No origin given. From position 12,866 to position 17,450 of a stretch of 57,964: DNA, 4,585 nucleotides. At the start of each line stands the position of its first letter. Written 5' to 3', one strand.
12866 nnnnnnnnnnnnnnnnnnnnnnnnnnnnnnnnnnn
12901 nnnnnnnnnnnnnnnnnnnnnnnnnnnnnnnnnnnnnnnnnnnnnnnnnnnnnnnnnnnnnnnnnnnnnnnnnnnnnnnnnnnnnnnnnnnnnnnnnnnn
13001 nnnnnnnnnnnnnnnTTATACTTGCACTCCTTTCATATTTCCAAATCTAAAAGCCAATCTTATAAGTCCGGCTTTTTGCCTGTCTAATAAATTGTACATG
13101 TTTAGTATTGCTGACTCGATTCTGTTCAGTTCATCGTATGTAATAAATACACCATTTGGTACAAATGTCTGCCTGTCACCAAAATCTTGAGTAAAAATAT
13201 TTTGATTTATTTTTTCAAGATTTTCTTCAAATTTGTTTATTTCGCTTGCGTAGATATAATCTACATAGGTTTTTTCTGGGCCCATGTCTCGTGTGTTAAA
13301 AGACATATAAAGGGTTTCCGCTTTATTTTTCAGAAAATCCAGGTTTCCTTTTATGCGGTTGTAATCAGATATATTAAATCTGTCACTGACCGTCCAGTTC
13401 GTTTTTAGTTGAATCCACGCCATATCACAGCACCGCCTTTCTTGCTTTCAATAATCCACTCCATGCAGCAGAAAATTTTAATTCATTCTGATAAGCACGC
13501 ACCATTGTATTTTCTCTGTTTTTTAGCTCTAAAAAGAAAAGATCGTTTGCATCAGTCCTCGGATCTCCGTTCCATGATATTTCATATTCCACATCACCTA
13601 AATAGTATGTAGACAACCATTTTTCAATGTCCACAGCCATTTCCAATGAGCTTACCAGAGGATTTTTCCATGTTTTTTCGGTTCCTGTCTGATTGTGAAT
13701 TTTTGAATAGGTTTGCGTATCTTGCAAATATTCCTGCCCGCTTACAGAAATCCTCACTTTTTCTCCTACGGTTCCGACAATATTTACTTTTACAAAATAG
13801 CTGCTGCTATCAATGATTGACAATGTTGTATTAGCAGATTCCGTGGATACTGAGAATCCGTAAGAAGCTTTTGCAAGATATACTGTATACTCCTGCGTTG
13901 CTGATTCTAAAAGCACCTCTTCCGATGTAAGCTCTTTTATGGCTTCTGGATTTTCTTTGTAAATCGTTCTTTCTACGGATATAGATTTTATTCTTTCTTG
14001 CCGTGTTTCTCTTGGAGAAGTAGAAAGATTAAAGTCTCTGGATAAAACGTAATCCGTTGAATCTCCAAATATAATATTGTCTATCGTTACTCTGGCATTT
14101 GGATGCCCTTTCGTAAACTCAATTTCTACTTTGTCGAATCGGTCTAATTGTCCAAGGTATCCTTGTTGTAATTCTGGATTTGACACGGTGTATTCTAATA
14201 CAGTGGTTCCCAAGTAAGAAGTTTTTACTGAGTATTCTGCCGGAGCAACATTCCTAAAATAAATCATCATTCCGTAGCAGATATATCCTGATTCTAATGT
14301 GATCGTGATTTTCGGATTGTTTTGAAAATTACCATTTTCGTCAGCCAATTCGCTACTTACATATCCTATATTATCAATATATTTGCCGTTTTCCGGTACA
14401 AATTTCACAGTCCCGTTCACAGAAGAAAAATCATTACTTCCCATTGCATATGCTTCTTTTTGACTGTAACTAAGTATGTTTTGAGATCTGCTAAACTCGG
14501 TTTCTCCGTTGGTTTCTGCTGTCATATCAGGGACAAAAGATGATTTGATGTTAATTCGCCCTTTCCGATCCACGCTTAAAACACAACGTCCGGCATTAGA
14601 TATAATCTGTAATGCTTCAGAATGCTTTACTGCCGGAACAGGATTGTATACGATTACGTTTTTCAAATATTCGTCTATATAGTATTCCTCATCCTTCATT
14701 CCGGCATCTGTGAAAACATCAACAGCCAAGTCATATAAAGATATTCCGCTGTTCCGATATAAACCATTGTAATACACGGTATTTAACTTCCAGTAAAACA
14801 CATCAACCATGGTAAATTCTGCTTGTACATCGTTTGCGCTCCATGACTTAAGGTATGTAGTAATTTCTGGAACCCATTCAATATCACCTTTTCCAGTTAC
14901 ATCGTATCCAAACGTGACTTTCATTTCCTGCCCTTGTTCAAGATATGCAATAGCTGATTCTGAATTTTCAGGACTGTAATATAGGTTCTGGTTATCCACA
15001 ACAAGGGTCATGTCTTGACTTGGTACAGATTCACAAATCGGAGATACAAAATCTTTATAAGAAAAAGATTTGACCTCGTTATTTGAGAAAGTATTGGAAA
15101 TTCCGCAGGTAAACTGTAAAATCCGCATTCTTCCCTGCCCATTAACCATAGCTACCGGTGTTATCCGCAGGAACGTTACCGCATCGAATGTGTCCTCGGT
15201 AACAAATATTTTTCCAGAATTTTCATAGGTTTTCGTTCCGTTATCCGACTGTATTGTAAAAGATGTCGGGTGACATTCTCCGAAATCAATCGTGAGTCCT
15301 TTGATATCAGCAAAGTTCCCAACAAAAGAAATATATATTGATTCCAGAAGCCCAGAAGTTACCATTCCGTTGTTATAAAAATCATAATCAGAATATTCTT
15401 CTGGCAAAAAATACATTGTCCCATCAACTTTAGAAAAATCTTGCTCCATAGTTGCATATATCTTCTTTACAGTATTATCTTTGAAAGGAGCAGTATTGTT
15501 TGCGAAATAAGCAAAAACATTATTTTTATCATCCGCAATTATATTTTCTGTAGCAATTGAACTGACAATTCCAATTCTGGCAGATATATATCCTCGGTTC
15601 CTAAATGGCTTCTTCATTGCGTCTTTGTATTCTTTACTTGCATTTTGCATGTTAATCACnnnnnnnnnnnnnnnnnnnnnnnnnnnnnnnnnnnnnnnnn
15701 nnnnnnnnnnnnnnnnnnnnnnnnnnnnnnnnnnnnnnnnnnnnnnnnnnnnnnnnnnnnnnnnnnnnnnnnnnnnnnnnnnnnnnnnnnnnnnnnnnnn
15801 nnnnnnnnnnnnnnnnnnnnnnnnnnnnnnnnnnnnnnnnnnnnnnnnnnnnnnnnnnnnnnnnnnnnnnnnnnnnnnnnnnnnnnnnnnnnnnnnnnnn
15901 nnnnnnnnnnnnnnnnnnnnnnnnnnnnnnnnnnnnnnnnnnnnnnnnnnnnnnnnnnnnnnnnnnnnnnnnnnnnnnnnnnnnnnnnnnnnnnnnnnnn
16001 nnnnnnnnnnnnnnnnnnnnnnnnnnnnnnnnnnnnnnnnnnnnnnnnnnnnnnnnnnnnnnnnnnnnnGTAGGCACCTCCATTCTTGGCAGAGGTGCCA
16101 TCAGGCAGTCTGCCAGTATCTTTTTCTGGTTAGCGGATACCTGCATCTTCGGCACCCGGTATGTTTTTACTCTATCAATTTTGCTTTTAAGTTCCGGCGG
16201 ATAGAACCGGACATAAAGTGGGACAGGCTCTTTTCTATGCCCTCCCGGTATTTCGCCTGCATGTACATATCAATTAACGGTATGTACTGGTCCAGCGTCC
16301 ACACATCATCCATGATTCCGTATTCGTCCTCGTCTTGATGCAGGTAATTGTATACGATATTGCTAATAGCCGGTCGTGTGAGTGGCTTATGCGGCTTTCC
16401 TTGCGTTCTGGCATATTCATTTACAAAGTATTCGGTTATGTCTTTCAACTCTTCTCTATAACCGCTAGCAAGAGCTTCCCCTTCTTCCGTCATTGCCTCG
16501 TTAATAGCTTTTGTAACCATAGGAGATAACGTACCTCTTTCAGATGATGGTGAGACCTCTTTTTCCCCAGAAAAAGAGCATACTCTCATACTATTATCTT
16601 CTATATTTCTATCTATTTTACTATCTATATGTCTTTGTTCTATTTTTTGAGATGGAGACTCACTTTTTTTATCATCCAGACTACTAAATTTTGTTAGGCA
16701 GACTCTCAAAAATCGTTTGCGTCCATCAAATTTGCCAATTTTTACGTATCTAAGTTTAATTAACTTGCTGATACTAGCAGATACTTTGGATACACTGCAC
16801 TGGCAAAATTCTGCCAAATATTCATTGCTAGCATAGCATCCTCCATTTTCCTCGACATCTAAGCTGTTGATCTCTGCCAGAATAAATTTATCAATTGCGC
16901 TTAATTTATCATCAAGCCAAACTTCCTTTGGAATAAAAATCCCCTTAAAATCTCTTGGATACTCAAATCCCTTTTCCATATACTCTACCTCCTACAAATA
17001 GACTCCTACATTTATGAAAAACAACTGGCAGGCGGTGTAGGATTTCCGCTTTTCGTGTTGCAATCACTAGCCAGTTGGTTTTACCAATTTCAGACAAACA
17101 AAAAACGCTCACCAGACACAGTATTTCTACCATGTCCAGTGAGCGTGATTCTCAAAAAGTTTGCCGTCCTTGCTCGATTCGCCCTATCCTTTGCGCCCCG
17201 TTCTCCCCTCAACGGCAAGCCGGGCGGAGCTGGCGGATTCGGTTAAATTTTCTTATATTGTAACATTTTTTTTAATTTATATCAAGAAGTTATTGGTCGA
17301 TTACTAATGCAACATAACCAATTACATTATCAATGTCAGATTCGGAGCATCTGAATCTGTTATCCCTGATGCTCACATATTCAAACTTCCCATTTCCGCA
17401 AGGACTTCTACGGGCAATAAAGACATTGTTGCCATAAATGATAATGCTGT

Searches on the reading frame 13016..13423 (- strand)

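Call 16: search_protein_families(library=phrogs, proteins=[window:13016-13423:-], max_evalue=0.001)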
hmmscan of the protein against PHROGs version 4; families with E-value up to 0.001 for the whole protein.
window:13016-13423:- (135 aa): 1 family
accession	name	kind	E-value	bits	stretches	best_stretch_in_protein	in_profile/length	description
phrog_18725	-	unknown function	2.1e-22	80.8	1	3-115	2-114/132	-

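Call 27: search_protein_families(library=ncbifam, proteins=[window:13016-13423:-], max_evalue=0.01)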
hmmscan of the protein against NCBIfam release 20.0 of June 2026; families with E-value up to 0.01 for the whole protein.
window:13016-13423:- (135 aa): 0 families

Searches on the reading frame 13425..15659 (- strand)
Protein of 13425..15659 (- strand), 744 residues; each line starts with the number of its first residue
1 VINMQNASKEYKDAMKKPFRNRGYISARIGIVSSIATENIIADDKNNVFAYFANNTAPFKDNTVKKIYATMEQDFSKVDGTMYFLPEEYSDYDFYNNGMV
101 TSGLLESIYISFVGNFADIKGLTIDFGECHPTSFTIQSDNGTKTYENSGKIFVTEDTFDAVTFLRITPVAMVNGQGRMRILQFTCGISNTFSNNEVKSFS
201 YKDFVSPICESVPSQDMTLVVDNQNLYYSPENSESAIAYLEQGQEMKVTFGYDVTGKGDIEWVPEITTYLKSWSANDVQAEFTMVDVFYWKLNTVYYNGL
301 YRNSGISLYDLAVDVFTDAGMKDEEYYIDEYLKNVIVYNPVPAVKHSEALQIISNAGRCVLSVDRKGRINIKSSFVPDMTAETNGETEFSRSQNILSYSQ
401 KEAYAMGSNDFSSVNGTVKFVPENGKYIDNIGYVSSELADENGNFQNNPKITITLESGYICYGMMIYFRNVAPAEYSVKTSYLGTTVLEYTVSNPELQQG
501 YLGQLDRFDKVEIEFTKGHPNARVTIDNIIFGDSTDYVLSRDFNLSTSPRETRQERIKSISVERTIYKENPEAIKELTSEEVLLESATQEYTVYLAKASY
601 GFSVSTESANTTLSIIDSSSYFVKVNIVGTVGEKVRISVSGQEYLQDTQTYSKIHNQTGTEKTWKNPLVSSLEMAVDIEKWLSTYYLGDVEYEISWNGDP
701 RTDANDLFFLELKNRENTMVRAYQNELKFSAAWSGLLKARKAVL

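Call 15: search_protein_families(library=pfam, proteins=[window:13425-15659:-], max_evalue=0.01)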
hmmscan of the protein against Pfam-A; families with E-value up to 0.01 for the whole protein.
window:13425-15659:- (744 aa): 0 families

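Call 16: search_protein_families(library=phrogs, proteins=[window:13425-15659:-], max_evalue=0.001)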
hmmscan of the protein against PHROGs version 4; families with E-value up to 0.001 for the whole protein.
window:13425-15659:- (744 aa): 1 family
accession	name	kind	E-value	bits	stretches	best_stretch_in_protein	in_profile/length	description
phrog_13879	-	unknown function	1.2e-102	345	3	4-378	1-384/571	-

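Call 27: search_protein_families(library=ncbifam, proteins=[window:13425-15659:-], max_evalue=0.01)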
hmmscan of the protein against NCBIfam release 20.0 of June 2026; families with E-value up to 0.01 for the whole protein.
window:13425-15659:- (744 aa): 0 families

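Call 28: search_solved_structures(query=window:13425-15659:-, max_evalue=0.1)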
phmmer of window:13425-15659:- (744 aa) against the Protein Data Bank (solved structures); distinct sequences matched with E-value up to 0.1: 0.

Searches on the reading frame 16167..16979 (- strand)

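Call 15: search_protein_families(library=pfam, proteins=[window:16167-16979:-], max_evalue=0.01)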
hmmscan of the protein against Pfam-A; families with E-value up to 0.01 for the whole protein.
window:16167-16979:- (270 aa): 1 family
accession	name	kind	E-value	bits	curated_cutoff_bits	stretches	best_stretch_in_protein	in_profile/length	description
PF13730.12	HTH_36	-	1.1e-11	44.8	25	1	26-79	3-55/55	Helix-turn-helix domain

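Call 16: search_protein_families(library=phrogs, proteins=[window:16167-16979:-], max_evalue=0.001)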
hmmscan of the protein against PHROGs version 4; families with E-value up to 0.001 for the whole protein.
window:16167-16979:- (270 aa): 7 families
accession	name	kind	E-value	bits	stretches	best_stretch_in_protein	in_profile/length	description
phrog_2880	-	DNA, RNA and nucleotide metabolism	5.2e-16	59.7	1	24-120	24-121/459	replication initiation protein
phrog_270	-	DNA, RNA and nucleotide metabolism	5.2e-13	50.1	1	12-197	31-194/383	replication initiation protein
phrog_428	-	DNA, RNA and nucleotide metabolism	1.4e-09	38.6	1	14-139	91-198/455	replication initiation protein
phrog_678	-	DNA, RNA and nucleotide metabolism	8.6e-08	33.1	1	33-113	78-150/346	replication initiation O-like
phrog_186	-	DNA, RNA and nucleotide metabolism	8.9e-08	33.1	1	16-129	25-159/308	DnaD-like helicase loader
phrog_19658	-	DNA, RNA and nucleotide metabolism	1e-05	26.2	1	16-110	7-97/283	replication initiation protein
phrog_391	-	DNA, RNA and nucleotide metabolism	7.6e-05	23.5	1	33-149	22-130/298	replication initiation O-like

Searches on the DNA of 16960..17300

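Call 77: search_rna_families(source=window, start=16960, end=17300, threshold=evalue, max_evalue=10, show_alignments=2)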
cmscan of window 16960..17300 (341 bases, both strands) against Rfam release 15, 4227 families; matches with E-value up to 10: 5.
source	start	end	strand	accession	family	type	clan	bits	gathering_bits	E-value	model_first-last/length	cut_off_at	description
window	17009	17077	-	RF02996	int-alpA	Gene; sRNA;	-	51.7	35.8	4.5e-10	1-71/71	no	int-alpA RNA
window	17089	17157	-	RF03510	mir-3660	Gene; miRNA;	-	14.4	70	5.9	1-82/82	no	mir-3660 microRNA precursor family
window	17240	17300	-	RF01578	RUF1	Gene; sRNA;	-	13.7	70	3.1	204-264/264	5'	Plasmodium RNA of unkown function RUF1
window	16961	17096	-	RF02204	WT1-AS_2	Gene; lncRNA;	-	10.7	45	7.9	1-137/137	no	WT1 antisense RNA conserved region 2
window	17096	17300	-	RF00084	CsrC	Gene; sRNA;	CL00106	9.1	61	1.6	17-255/255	5'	CsrC RNA family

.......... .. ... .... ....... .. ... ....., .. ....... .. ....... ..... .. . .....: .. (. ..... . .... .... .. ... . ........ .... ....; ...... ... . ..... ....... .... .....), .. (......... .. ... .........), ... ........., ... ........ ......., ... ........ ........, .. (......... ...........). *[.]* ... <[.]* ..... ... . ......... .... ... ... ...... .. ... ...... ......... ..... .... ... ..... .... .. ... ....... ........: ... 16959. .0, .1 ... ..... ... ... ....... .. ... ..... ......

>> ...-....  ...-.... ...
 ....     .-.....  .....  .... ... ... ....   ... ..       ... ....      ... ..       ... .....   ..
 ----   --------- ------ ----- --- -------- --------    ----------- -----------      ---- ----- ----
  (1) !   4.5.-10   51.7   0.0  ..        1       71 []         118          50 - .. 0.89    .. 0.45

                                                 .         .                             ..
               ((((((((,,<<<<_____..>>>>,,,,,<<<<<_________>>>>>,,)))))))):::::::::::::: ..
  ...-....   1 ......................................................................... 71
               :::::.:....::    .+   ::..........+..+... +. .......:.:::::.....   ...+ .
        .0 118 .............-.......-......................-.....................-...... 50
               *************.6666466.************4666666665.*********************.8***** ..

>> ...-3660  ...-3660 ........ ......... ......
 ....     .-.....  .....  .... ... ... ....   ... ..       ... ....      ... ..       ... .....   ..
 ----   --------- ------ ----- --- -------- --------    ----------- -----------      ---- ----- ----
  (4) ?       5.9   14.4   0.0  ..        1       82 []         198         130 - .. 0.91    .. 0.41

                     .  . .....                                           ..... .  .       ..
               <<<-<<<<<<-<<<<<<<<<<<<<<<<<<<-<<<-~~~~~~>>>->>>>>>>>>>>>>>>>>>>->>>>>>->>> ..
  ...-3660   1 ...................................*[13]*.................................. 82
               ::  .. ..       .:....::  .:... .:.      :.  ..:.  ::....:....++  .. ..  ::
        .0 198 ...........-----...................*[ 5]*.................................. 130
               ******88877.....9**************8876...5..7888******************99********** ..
